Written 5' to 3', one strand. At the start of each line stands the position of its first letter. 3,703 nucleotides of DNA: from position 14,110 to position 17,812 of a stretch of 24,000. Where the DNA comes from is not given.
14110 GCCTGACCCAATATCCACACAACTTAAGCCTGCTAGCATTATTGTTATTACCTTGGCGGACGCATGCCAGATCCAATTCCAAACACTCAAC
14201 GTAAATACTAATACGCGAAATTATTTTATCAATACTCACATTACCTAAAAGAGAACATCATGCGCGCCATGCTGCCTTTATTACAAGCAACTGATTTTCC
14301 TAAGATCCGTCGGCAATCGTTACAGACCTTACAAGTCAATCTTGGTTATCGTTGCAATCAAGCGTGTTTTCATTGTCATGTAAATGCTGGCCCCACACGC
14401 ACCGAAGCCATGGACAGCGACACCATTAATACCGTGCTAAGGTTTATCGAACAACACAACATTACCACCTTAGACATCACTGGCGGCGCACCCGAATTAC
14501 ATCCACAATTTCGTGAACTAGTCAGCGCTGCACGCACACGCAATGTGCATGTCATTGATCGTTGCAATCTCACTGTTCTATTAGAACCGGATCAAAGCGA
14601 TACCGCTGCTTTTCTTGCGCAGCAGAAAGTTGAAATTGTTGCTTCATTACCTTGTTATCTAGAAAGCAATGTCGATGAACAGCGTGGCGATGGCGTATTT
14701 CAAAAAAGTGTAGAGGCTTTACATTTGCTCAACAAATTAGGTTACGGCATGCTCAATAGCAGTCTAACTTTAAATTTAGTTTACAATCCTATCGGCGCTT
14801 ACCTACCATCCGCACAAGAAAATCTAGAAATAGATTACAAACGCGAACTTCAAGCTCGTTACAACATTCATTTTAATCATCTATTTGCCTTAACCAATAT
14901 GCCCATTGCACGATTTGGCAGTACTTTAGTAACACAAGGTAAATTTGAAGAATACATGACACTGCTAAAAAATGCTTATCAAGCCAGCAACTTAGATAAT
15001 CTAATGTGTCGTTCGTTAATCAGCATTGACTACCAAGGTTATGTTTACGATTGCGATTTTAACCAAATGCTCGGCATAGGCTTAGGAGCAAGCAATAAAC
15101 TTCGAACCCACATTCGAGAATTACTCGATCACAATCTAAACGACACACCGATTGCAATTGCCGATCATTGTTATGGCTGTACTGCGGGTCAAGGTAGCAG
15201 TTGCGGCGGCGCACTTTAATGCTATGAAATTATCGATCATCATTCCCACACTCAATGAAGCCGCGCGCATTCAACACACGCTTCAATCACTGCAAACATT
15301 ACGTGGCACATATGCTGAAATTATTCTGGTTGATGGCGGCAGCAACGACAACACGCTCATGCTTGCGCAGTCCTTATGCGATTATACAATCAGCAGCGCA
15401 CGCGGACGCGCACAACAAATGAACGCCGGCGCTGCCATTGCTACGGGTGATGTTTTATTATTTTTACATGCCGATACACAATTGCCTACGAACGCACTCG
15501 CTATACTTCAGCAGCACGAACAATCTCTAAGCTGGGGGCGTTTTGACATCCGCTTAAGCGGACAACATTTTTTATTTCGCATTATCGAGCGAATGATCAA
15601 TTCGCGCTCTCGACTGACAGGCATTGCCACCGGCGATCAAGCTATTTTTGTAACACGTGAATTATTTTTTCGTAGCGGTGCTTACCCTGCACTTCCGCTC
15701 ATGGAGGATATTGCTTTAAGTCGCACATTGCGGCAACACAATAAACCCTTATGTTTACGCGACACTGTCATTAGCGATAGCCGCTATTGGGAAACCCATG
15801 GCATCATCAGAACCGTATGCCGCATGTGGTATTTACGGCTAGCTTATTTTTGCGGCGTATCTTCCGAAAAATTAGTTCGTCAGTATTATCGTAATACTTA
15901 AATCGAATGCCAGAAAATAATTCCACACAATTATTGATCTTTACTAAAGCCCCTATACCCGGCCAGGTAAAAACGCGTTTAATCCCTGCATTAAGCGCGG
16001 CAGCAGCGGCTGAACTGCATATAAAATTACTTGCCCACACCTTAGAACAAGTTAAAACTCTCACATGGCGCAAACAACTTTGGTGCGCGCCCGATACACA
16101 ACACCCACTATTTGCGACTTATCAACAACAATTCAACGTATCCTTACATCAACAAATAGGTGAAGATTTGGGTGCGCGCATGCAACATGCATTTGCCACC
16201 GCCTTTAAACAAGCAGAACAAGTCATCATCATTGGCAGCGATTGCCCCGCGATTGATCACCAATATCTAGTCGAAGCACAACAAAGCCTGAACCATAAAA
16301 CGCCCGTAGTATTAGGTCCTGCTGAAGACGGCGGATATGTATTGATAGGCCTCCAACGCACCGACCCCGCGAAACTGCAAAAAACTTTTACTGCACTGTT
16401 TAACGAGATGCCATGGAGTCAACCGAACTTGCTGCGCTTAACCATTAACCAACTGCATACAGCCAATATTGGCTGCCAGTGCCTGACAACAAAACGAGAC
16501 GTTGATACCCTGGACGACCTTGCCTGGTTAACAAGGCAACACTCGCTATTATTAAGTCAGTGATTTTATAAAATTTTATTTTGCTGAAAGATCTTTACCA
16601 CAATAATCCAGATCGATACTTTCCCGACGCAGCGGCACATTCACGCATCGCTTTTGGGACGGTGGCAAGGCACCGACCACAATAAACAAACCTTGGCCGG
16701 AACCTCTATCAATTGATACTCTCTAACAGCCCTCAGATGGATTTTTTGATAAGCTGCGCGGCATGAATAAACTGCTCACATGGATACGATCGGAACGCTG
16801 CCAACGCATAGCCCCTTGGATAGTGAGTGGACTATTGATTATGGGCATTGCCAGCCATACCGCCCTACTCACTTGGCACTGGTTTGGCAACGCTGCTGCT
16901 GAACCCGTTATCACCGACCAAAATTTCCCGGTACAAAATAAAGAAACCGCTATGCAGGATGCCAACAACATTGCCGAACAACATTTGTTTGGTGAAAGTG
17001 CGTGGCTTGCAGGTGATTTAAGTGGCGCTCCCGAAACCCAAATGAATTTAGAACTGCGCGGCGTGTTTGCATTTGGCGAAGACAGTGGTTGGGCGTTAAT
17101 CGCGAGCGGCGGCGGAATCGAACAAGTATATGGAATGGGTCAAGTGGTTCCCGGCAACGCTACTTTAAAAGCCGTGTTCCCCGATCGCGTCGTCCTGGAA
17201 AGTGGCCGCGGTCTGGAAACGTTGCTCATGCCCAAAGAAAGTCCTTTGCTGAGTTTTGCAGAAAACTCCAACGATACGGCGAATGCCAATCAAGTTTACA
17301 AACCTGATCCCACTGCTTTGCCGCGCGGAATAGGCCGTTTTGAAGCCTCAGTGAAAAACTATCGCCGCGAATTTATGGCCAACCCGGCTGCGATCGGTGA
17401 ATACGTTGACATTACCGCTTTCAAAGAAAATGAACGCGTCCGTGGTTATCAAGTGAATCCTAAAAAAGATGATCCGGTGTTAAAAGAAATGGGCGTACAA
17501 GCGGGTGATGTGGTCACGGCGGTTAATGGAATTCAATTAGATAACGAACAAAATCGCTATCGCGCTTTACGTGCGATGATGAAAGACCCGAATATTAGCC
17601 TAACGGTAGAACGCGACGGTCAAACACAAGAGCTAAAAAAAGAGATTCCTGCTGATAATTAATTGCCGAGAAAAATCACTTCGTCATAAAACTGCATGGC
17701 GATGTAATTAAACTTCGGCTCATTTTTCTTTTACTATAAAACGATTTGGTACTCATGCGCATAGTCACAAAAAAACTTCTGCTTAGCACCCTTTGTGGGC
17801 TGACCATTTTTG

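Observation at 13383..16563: Four-gene radical-SAM operon (membrane hydroxylase, ArsS-like rSAM, GT2, DUF2064) with no arsenic or selenium context: product unknown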

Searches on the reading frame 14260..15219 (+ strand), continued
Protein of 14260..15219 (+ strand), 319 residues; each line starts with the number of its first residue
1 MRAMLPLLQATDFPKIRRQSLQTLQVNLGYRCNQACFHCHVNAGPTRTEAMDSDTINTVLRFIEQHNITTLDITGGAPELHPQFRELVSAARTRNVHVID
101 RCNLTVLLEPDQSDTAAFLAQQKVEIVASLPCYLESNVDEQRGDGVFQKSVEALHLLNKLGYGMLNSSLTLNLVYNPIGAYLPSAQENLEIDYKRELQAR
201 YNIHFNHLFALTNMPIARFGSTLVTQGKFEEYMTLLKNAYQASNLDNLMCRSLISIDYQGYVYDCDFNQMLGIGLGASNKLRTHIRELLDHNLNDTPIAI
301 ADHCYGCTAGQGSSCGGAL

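Call 81: search_protein_families(library=ncbifam, proteins=[L182:9996-11015:+, L182:12117-13514:+, L182:7828-8784:-, L182:3040-3762:-], max_evalue=0.00001)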
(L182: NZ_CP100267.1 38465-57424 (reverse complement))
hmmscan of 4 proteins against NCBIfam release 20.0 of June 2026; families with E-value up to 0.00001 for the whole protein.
L182:9996-11015:+ (339 aa): 0 families

L182:12117-13514:+ (465 aa): 32 families (the best 25 are shown)
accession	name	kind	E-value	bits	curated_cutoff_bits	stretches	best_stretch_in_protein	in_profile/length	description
NF045646.2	rSAM_Se_TrsS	equivalog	1.3e-30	106.3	490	1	54-399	87-430/441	radical SAM (seleno)protein TrsS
NF045702.1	rSAM_GDGT_ether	equivalog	5.6e-20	71.4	450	1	56-264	89-302/486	tetraether lipid synthase Tes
TIGR02666.1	moaA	equivalog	1.3e-16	60.5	284.05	1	57-228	14-192/336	GTP 3',8-cyclase MoaA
TIGR02668.1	moaA_archaeal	equivalog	1.9e-16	59.9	325.25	1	55-222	12-180/303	GTP 3',8-cyclase MoaA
NF001199.0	PRK00164.2-1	equivalog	1.6e-13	50.5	231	1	52-217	11-176/308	GTP 3',8-cyclase MoaA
TIGR04317.1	W_rSAM_matur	equivalog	3.9e-13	49.2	380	1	55-217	6-172/349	tungsten cofactor oxidoreductase radical SAM maturase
TIGR04546.1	rSAM_ahbC_deAc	equivalog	8.5e-13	47.8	650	1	55-237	41-219/390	12,18-didecarboxysiroheme deacetylase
TIGR04133.1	rSAM_w_lipo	hypoth_equivalog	3.5e-12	45.9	425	1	47-166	18-137/350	TIGR04133 family radical SAM/SPASM protein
TIGR04347.1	pseudo_SAM_Halo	equivalog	4.7e-12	45.9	525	1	48-169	35-151/390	TIGR04347 family pseudo-SAM/SPASM protein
TIGR04055.1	rSAM_NirJ2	equivalog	3.6e-11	43.2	500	1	55-215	2-160/326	putative heme d1 biosynthesis radical SAM protein NirJ2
TIGR02109.1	PQQ_syn_pqqE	equivalog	8.6e-11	41.4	381.35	1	55-216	9-169/358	pyrroloquinoline quinone biosynthesis protein PqqE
NF038283.1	viperin_w_prok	equivalog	2.9e-10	39.8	180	1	57-166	6-118/281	viperin family antiviral radical SAM protein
TIGR04545.1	rSAM_ahbD_hemeb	equivalog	4.6e-10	39.4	500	1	55-215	2-161/339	heme b synthase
TIGR04250.1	SCM_rSAM_ScmE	equivalog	6.3e-10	38.5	400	1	55-215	5-164/358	SynChlorMet cassette radical SAM/SPASM protein ScmE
TIGR04053.2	TIGR04053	equivalog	7.4e-10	38.6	395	1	55-240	10-195/366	TIGR04053 family radical SAM/SPASM domain-containing protein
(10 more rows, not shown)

L182:7828-8784:- (318 aa): 0 families

L182:3040-3762:- (240 aa): 0 families

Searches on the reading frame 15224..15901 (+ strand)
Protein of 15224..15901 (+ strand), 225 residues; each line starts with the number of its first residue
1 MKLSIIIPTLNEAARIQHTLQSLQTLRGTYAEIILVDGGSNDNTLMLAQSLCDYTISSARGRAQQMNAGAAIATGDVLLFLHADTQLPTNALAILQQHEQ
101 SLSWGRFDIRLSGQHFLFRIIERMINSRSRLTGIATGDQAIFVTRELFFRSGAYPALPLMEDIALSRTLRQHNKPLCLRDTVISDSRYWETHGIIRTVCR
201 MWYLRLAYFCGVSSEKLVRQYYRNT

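Call 3: search_protein_families(library=ncbifam, proteins=[window:15224-15901:+], max_evalue=0.001)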
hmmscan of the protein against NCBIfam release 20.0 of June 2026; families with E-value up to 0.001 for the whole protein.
window:15224-15901:+ (225 aa): 17 families
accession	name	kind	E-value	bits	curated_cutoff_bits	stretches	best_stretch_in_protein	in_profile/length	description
TIGR04283.1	glyco_like_mftF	equivalog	9.6e-80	267.3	182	1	3-221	1-221/221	TIGR04283 family arsenosugar biosynthesis glycosyltransferase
TIGR03937.1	PgaC_IcaA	equivalog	9.6e-11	41.3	422.3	1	2-98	46-149/407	poly-beta-1,6-N-acetyl-D-glucosamine synthase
NF041875.1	EPS_EpsD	equivalog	2.3e-10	40.4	370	1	3-100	1-102/325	exopolysaccharide biosynthesis glycosyltransferase EpsD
TIGR04182.1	glyco_TIGR04182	equivalog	1.3e-08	34.6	325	1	3-95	2-94/293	S-layer glycoprotein N-glycosyltransferase AglJ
NF047588.1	GlcsyltransPgfSStrep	equivalog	3.5e-08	33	500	1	1-92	1-103/308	glycosyltransferase PgfS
NF010496.0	PRK13915.1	equivalog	6.4e-08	32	262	1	2-89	32-131/307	glucosyl-3-phosphoglycerate synthase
NF007482.0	PRK10073.1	equivalog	1e-07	31.3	423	1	2-87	7-98/334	glycosyltransferase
TIGR03965.1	mycofact_glyco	equivalog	1.8e-07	30.4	280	1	3-86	76-166/467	mycofactocin biosynthesis glycosyltransferase MftF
TIGR03469.1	HpnB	hypoth_equivalog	4.5e-07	29.2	379.25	1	3-53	46-97/386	hopene-associated glycosyltransferase HpnB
NF045692.1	OglycostaseCruG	equivalog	8e-07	28.3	600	1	2-48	42-88/386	2'-O-glycosyltransferase CruG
NF007986.1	PRK10714.1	equivalog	2.9e-06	26.5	529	1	2-140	7-158/316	undecaprenyl-phosphate 4-deoxy-4-formamido-L-arabinose transferase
NF050050.1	ProtGlycPglI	equivalog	1.3e-05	24.8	500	1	2-98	3-107/306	GalNAc(5)-diNAcBac-PP-undecaprenol beta-1,3-glucosyltransferase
NF047683.1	TeichurnBiosyTuaG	equivalog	1.9e-05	24.4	400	1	3-75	8-79/252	teichuronic acid biosynthesis protein TuaG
NF058614.1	PPMAGASynPpgS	equivalog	0.00023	20.7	370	1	5-75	4-67/226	polyprenyl-phospho-N-acetylgalactosaminyl synthase PpgS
NF038302.1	EPS_HpsE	equivalog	0.00048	19.2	300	1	1-52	1-55/307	hormogonium polysaccharide biosynthesis glycosyltransferase HpsE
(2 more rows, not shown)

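Call 4: search_protein_families(library=pfam, proteins=[window:15224-15901:+], max_evalue=0.001)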
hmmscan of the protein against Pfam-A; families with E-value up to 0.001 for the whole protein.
window:15224-15901:+ (225 aa): 2 families
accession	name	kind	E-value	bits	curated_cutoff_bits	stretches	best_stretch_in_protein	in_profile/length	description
PF00535.33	Glycos_transf_2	-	4.7e-19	69.4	23.3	1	4-97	1-101/168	Glycosyl transferase family 2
PF10111.15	Glyco_tranf_2_2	-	6.6e-05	23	27.3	1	4-92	1-99/276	Glycosyltransferase like family 2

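Call 39: search_solved_structures(query=window:15224-15901:+, max_evalue=0.001)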
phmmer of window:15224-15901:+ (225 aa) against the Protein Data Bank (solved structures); distinct sequences matched with E-value up to 0.001: 8.
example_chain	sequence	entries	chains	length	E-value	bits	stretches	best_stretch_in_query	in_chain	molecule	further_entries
9omm_A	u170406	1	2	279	1.5e-09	40.8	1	3-155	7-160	Glycosyltransferase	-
9omh_A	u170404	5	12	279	1.5e-09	40.8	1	3-155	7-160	Glycosyltransferase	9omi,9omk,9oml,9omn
9omj_A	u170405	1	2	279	1.5e-09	40.8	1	3-155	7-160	Glycosyltransferase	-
9hwj_A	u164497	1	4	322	8.9e-06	28.6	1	2-141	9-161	Undecaprenyl-phosphate 4-deoxy-4-formamido-L-arabinose transferase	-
5mlz_A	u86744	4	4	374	1.5e-05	27.8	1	1-93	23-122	Dolichol monophosphate mannose synthase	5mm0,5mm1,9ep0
9bhc_C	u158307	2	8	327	0.00012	24.9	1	2-141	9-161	Undecaprenyl-phosphate 4-deoxy-4-formamido-L-arabinose transferase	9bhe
8vxh_A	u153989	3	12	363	0.00015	24.5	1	2-141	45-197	Undecaprenyl-phosphate 4-deoxy-4-formamido-L-arabinose transferase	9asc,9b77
6h1j_A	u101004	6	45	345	0.00016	24.4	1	2-98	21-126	Probable ss-1,3-N-acetylglucosaminyltransferase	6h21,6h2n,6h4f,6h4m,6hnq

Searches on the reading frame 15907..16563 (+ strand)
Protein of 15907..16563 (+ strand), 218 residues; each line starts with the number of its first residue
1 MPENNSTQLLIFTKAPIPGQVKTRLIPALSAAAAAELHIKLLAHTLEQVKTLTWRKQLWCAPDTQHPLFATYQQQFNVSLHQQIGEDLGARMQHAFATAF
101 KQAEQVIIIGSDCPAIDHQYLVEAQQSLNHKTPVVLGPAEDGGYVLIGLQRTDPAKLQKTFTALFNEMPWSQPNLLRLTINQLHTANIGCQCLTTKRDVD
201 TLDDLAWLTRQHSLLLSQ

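Call 3: search_protein_families(library=ncbifam, proteins=[window:15907-16563:+], max_evalue=0.001)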
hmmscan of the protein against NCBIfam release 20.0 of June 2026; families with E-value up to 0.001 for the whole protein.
window:15907-16563:+ (218 aa): 2 families
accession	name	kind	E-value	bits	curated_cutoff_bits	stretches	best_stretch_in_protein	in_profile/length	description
TIGR04282.1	glyco_like_cofC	hypoth_equivalog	1.5e-60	204.3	134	1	9-205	1-189/189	TIGR04282 family arsenosugar biosynthesis glycosyltransferase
TIGR03552.1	F420_cofC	equivalog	4.7e-13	49.2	105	1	20-209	11-188/196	2-phospho-L-lactate guanylyltransferase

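Call 4: search_protein_families(library=pfam, proteins=[window:15907-16563:+], max_evalue=0.001)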
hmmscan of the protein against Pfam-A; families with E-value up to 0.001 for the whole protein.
window:15907-16563:+ (218 aa): 2 families
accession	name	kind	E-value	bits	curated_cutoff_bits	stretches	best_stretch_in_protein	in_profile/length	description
PF09837.15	DUF2064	-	9.1e-32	109.9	25.8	1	47-172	4-120/120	Uncharacterized protein conserved in bacteria (DUF2064)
PF01983.22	CofC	-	3.8e-05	23.4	22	1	20-168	12-151/217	Guanylyl transferase CofC like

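Call 36: search_solved_structures(query=window:15907-16563:+, max_evalue=0.01)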
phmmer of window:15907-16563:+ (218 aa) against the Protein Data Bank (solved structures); distinct sequences matched with E-value up to 0.01: 1.
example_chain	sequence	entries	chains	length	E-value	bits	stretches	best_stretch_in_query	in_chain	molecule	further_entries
3cgx_A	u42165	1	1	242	8.8e-17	64.7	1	8-211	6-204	Putative nucleotide-diphospho-sugar transferase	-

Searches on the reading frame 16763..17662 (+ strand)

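Call 8: search_protein_families(library=pfam, proteins=[window:16763-17662:+], max_evalue=0.001)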
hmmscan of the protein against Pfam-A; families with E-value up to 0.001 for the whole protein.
window:16763-17662:+ (299 aa): 4 families
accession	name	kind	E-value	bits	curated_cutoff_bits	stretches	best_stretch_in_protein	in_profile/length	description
PF11356.14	T2SSC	-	2.1e-24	86.4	27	1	24-155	2-140/141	Type II secretion system protein C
PF13180.12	PDZ_2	-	5.1e-07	30.3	27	1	231-292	17-77/80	PDZ domain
PF17820.7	PDZ_6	-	1.2e-05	25.4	27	1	242-284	13-54/54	PDZ domain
PF14685.13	PDZ_Tricorn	-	2.2e-05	24.8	25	1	227-287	21-81/88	Tricorn protease PDZ domain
